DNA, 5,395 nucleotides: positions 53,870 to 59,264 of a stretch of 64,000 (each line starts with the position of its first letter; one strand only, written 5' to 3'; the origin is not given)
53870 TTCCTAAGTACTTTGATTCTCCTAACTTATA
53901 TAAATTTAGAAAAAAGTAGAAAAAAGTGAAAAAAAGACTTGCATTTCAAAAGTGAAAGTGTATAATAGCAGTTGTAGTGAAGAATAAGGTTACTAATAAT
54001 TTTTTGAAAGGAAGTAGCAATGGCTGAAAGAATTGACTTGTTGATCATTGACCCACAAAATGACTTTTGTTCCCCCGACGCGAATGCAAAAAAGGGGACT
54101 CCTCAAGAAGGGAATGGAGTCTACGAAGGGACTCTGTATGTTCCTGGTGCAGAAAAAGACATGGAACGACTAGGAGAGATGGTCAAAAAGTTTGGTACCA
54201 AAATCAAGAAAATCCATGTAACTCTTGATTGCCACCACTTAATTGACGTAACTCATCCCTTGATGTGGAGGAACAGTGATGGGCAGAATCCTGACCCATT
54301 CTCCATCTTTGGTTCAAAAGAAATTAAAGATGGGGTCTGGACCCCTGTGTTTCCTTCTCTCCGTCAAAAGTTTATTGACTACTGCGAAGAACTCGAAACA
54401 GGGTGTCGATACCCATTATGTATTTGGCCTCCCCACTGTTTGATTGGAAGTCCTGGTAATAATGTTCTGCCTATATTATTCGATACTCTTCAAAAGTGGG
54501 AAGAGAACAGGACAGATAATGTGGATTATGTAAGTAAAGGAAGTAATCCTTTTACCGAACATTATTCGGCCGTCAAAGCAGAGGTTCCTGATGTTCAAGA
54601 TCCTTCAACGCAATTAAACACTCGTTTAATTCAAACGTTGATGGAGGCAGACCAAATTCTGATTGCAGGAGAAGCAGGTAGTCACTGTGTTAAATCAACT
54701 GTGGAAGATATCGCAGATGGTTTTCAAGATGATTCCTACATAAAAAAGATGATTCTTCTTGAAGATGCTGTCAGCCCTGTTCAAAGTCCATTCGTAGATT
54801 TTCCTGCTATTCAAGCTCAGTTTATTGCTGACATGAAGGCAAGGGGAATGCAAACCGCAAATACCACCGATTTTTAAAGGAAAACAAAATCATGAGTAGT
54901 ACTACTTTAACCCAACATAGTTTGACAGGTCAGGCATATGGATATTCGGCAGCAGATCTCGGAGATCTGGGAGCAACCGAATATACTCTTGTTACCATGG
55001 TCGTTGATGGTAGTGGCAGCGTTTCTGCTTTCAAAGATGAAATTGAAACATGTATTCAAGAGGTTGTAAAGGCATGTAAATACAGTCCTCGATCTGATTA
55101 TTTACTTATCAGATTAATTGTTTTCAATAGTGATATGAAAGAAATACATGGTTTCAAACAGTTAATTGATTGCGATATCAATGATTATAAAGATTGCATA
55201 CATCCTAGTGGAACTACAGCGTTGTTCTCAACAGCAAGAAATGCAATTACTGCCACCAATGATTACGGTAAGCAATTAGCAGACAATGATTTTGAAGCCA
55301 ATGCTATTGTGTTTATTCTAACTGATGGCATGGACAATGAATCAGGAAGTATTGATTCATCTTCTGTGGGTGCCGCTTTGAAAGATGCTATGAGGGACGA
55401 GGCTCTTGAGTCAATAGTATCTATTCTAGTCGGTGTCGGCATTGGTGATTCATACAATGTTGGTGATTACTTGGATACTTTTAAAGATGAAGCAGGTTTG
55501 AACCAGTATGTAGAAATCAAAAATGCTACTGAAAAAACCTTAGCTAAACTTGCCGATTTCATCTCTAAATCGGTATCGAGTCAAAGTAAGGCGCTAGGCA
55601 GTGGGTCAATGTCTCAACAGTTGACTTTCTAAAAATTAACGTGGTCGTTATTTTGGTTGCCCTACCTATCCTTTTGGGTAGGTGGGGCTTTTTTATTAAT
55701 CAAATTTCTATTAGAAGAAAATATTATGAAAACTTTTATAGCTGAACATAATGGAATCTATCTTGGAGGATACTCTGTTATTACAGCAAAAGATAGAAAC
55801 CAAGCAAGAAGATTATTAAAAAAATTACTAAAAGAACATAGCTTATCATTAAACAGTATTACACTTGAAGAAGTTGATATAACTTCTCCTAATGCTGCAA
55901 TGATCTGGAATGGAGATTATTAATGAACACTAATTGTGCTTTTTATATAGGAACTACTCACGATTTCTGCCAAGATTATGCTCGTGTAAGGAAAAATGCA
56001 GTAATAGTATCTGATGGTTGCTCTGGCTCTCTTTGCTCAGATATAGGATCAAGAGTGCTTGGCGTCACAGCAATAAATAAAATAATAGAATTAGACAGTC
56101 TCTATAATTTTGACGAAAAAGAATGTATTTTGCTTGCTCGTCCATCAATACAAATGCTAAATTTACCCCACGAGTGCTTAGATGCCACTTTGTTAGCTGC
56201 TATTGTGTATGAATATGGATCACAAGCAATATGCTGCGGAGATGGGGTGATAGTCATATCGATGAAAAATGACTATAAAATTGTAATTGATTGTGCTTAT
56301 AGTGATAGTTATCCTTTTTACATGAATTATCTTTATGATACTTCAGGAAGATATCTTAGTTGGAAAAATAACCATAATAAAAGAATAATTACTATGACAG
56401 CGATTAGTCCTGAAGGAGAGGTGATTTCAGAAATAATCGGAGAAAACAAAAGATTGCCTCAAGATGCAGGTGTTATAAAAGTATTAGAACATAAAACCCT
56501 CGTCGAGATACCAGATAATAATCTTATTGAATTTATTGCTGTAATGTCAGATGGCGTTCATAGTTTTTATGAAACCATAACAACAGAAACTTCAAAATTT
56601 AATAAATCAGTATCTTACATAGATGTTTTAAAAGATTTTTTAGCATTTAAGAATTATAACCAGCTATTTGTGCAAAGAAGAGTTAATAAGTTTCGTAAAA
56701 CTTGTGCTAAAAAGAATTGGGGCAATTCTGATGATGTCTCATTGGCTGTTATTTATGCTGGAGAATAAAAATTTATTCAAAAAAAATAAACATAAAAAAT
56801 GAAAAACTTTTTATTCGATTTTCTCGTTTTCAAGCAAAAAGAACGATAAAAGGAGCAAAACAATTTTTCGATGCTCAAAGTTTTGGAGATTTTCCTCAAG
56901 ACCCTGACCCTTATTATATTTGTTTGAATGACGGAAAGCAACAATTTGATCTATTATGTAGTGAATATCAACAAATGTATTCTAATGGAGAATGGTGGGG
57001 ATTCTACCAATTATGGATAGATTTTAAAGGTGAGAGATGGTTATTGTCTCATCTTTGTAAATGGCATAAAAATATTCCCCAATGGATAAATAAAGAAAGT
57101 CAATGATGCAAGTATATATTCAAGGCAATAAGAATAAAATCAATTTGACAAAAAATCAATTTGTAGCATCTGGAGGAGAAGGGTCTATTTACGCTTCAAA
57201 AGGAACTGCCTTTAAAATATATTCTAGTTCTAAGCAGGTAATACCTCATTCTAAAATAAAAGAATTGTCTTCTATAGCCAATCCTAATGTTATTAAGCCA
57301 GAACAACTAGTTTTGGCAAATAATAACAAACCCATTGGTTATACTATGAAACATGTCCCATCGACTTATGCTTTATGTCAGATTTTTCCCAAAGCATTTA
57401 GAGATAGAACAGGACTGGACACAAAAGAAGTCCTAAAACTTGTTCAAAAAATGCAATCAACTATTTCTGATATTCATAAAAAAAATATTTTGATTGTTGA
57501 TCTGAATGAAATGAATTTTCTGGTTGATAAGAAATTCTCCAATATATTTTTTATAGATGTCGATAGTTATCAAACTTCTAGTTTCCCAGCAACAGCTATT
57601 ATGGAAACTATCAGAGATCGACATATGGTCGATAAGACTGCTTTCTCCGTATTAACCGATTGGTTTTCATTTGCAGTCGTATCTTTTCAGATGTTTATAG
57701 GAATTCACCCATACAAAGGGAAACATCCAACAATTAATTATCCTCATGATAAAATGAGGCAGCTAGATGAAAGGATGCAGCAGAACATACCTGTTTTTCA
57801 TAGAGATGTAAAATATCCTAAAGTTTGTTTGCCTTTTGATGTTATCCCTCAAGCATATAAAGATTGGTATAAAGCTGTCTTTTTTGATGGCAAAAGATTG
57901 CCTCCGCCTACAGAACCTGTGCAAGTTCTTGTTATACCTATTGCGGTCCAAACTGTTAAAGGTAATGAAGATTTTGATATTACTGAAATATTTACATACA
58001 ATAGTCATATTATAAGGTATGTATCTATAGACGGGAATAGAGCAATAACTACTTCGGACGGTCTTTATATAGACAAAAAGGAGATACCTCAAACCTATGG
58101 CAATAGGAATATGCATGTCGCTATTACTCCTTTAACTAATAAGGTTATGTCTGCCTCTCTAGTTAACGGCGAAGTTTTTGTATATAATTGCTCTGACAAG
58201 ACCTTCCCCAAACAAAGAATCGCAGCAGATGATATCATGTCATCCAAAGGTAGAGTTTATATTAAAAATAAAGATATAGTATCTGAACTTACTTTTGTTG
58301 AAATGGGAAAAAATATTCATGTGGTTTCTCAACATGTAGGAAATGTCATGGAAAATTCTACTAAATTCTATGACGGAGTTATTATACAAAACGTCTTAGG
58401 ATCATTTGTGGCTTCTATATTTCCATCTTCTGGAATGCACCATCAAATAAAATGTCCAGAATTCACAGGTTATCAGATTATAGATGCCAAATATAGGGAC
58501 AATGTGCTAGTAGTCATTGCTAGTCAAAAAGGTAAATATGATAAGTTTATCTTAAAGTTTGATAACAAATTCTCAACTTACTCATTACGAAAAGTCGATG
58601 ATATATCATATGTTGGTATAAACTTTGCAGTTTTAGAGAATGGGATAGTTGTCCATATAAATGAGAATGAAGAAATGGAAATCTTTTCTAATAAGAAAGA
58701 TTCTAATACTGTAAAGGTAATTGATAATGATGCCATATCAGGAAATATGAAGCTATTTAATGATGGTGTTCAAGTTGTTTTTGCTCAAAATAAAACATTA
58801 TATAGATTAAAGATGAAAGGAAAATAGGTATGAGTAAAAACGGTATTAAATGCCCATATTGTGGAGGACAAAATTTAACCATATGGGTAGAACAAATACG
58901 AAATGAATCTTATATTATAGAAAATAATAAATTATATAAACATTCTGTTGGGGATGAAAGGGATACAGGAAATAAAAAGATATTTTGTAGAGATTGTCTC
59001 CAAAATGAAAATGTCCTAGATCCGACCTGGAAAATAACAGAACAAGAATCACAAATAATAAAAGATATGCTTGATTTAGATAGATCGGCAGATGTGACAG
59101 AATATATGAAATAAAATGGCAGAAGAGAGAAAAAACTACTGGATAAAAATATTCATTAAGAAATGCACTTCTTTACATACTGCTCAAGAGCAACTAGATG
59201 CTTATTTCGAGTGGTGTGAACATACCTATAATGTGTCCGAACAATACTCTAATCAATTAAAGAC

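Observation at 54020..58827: Nicotinamidase-vWA-PP2C-Ser/Thr kinase module: a TerY-P-like triad carried by a phage and wired to NAD metabolism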

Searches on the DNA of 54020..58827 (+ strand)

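Call 5: search_dna_similar(query=window:54020-58827:+, collection=phages, mode=near, max_rows=20)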
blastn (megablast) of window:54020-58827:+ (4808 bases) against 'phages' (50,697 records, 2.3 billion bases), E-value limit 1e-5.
No match.

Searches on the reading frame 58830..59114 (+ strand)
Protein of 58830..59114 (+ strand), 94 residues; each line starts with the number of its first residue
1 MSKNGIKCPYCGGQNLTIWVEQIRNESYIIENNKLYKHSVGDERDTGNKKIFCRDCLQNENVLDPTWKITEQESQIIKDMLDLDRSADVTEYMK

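Call 3: search_protein_families(library=pfam, proteins=[window:58830-59114:+], max_evalue=0.01)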
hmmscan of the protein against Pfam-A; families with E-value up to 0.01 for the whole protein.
window:58830-59114:+ (94 aa): 1 family
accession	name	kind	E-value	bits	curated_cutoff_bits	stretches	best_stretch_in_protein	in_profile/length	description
PF01096.23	Zn_ribbon_TFIIS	-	0.0031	17.8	21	0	6-25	1-20/39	Transcription factor S-II (TFIIS)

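Call 4: search_protein_families(library=padloc, proteins=[window:58830-59114:+], max_evalue=0.01)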
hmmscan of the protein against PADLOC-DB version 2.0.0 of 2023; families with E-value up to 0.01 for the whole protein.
window:58830-59114:+ (94 aa): 0 families

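Call 6: search_protein_families(library=phrogs, proteins=[window:58830-59114:+], max_evalue=0.001)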
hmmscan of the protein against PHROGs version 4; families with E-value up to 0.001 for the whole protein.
window:58830-59114:+ (94 aa): 0 families
